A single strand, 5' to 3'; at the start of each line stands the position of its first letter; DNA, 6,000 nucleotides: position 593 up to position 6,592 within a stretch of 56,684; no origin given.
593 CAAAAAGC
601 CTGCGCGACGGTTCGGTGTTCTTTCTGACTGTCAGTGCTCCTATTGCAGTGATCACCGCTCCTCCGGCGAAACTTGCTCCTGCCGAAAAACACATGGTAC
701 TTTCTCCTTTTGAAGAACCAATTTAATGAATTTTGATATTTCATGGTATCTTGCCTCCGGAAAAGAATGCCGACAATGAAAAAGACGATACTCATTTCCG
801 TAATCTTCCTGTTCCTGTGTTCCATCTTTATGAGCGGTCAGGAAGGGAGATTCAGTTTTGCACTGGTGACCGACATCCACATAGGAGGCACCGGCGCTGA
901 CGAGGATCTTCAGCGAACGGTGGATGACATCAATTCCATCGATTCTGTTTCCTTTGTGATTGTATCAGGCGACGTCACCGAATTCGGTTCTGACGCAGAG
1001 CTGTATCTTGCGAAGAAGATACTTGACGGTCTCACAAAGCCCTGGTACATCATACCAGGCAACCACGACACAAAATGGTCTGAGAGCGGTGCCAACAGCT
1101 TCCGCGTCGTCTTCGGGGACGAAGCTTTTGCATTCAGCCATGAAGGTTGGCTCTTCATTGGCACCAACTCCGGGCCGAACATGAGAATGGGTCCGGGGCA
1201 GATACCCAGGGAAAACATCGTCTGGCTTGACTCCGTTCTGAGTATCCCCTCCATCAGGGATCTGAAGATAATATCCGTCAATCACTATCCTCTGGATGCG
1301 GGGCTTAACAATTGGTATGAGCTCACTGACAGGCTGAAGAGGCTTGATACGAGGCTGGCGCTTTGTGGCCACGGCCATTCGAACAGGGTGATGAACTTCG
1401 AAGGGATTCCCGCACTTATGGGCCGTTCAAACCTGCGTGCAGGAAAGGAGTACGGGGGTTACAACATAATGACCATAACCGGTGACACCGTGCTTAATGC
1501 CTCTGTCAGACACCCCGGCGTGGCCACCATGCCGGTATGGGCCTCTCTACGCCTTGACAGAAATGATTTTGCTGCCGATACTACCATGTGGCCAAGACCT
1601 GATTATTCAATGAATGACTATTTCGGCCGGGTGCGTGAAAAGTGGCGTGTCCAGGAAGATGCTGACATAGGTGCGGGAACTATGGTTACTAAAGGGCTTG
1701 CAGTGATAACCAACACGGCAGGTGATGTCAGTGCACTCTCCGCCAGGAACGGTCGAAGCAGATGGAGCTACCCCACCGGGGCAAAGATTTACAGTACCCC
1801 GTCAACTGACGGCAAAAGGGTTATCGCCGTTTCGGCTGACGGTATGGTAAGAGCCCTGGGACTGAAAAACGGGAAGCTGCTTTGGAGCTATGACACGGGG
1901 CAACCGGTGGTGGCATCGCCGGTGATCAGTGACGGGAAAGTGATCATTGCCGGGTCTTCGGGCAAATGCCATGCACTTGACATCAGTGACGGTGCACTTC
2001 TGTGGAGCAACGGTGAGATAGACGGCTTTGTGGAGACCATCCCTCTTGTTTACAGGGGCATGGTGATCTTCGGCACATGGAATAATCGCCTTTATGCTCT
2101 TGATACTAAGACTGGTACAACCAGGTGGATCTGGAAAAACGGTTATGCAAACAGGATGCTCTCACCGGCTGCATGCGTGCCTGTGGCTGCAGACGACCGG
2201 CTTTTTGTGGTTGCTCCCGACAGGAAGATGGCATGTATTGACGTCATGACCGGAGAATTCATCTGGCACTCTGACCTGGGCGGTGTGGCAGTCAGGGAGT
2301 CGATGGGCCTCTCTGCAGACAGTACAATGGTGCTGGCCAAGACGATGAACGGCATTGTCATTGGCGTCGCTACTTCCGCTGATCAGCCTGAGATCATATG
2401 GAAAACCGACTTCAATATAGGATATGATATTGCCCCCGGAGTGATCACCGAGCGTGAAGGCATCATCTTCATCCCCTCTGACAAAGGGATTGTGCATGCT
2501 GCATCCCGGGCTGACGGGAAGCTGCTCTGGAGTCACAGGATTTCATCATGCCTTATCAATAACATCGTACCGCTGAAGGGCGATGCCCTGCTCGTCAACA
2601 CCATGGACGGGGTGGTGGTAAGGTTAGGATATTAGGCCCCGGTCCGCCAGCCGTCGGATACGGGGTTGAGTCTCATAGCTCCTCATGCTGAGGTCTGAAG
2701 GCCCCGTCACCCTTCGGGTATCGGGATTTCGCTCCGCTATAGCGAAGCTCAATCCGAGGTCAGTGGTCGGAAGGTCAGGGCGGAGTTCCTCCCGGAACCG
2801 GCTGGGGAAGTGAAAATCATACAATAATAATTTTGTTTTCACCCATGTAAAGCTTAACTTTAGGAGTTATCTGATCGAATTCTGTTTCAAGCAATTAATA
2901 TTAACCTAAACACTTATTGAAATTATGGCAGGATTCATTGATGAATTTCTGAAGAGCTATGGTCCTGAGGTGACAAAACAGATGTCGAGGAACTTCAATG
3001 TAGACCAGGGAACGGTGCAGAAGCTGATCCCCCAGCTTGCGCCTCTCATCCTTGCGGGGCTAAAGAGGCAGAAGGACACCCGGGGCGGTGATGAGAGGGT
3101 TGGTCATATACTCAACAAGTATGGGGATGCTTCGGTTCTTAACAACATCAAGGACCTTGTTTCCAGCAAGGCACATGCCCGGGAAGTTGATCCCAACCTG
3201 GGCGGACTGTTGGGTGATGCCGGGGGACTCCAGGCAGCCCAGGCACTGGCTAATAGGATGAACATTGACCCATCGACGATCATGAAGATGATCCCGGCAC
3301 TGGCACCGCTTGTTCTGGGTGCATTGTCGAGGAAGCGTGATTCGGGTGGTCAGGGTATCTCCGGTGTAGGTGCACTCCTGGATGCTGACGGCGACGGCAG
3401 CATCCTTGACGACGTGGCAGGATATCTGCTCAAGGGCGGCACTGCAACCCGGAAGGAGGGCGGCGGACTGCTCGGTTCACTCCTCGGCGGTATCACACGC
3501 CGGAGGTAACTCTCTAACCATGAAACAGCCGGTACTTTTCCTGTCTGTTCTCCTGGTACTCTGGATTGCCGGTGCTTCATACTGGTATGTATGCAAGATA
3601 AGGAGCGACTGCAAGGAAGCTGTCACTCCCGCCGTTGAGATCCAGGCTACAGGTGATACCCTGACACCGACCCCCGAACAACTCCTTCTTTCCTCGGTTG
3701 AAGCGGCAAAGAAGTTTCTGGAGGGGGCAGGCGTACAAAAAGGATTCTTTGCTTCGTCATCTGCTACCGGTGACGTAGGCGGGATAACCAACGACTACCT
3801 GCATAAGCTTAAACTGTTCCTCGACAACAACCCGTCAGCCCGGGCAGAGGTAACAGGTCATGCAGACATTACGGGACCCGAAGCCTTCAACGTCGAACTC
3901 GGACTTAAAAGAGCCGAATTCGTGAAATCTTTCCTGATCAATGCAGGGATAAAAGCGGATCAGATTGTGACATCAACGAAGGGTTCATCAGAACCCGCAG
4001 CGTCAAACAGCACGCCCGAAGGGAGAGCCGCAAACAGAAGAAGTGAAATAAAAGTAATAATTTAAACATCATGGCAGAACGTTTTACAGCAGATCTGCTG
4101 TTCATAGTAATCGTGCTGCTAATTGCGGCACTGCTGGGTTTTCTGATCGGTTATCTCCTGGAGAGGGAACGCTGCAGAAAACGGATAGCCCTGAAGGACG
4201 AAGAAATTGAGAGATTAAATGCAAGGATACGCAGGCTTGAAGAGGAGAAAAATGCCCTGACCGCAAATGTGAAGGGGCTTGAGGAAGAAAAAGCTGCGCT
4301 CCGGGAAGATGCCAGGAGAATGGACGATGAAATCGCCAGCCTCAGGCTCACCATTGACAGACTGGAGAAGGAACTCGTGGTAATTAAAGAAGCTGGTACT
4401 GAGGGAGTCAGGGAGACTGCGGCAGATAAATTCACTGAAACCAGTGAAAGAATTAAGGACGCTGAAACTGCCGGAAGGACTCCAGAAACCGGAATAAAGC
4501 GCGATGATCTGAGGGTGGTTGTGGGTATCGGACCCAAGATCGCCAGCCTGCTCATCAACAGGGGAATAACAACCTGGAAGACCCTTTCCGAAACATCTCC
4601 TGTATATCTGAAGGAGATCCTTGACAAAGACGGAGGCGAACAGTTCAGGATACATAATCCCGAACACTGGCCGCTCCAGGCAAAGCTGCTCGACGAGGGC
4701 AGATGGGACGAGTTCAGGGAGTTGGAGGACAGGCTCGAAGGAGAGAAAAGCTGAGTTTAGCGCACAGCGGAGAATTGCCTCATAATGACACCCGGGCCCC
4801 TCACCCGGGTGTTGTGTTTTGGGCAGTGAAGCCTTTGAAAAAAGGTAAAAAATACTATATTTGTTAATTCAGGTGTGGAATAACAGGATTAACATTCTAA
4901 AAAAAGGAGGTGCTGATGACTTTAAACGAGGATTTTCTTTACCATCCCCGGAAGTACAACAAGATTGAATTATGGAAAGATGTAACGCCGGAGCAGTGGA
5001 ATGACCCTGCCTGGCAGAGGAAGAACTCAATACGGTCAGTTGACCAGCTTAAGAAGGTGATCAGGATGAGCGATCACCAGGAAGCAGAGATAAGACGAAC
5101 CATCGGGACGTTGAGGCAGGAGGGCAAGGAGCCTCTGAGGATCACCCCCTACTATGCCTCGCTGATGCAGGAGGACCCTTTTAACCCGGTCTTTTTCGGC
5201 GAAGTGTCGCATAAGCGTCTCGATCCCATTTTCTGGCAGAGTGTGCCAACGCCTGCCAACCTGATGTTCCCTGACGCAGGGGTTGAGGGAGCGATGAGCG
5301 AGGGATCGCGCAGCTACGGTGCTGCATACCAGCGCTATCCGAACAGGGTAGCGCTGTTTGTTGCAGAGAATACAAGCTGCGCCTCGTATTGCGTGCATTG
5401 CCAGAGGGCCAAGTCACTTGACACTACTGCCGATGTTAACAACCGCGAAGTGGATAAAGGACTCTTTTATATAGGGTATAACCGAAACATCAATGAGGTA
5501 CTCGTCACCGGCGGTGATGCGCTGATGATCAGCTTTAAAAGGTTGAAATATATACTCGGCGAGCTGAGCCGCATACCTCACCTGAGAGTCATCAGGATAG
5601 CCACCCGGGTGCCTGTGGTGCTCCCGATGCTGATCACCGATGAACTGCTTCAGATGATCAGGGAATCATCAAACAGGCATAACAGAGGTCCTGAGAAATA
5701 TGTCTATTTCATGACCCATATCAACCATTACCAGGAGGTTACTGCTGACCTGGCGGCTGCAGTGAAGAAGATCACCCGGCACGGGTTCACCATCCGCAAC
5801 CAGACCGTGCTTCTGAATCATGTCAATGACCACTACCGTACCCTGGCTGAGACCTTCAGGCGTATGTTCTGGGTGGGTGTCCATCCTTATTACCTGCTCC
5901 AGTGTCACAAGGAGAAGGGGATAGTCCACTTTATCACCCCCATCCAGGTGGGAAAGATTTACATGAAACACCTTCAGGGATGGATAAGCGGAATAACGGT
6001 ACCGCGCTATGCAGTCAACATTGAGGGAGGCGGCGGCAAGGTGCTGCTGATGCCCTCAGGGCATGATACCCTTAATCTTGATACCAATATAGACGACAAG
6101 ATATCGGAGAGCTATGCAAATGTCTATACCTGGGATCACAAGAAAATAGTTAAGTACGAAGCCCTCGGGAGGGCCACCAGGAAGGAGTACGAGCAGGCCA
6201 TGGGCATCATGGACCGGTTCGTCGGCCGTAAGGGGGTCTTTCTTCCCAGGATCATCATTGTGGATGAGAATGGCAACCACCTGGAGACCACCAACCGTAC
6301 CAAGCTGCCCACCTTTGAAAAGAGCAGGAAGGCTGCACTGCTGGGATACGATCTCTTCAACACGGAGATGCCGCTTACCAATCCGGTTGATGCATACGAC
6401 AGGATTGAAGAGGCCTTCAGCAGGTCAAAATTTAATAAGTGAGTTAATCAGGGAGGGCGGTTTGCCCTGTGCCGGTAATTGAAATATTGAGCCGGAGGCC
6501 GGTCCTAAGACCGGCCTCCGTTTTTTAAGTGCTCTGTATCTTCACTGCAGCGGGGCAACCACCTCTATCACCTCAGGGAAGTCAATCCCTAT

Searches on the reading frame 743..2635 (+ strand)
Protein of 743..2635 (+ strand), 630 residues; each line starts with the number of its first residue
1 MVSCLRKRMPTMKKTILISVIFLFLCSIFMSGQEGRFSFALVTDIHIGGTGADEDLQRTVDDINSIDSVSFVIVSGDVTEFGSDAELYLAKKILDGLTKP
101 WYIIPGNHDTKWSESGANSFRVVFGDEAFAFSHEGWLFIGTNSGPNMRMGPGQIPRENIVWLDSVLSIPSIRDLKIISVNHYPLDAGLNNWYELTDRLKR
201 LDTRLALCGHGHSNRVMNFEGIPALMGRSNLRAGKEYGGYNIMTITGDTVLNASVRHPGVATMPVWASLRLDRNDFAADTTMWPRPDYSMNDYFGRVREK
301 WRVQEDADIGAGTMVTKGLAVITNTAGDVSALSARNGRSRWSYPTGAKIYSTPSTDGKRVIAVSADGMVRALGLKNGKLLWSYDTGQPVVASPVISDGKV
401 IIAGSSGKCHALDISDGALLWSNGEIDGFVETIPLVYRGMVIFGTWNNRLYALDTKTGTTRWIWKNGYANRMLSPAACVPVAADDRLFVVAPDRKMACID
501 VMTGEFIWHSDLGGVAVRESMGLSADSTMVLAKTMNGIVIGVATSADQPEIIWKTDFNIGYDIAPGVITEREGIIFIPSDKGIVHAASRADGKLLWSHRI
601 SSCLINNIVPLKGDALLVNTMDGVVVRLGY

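Call 84: search_protein_families(library=pfam, proteins=[window:743-2635:+], max_evalue=0.001)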
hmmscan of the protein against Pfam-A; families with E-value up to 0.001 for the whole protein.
window:743-2635:+ (630 aa): 6 families
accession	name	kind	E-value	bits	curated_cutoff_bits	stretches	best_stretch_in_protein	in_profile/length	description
PF13360.13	PQQ_2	-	1.5e-42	146.3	27.6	3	300-422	16-143/233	Outer membrane protein assembly factor BamB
PF13570.13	Beta-prop_ACSF4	-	2.6e-34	119.5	133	2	299-422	41-170/329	Beta-alanine-activating enzyme, beta-propeller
PF00149.33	Metallophos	-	9.7e-15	55.9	21.5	1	38-213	2-190/191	Calcineurin-like phosphoesterase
PF01011.28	PQQ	-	6e-14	52.1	26.7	0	430-468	49-87/595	Glucose/ethanol/alcohol dehydrogenase, beta-propeller domain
PF25293.1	Beta-prop_EMC1_N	-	4.6e-05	23.6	34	0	316-423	31-145/219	EMC1 N-terminal beta-propeller domain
PF12850.12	Metallophos_2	-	0.00025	21.5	27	0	39-135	3-90/154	Calcineurin-like phosphoesterase superfamily domain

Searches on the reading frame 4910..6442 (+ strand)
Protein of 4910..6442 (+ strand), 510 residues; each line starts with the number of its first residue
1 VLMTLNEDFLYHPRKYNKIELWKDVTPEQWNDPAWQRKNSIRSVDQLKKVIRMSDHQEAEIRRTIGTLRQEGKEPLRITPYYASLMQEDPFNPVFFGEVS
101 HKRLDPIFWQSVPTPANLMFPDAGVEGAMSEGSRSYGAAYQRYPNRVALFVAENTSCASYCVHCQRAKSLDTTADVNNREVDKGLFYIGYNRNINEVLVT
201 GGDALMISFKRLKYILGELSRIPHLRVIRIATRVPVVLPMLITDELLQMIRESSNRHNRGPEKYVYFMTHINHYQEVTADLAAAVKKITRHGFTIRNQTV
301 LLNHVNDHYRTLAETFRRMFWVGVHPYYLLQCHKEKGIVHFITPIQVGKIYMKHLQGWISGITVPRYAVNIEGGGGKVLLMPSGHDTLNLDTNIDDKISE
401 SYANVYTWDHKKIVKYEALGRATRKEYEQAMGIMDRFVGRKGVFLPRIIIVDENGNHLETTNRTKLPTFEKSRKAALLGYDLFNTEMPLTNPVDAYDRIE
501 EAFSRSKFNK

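Call 84: search_protein_families(library=pfam, proteins=[window:4910-6442:+], max_evalue=0.001)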
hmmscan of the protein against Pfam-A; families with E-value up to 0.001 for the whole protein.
window:4910-6442:+ (510 aa): 2 families
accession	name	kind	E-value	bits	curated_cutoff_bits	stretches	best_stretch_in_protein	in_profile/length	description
PF04055.27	Radical_SAM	-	2.8e-05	24.8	29.5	1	156-310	6-160/166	Radical SAM superfamily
PF12544.13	LAM_C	-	7.1e-05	23.4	26.7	1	353-383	2-32/127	Lysine-2,3-aminomutase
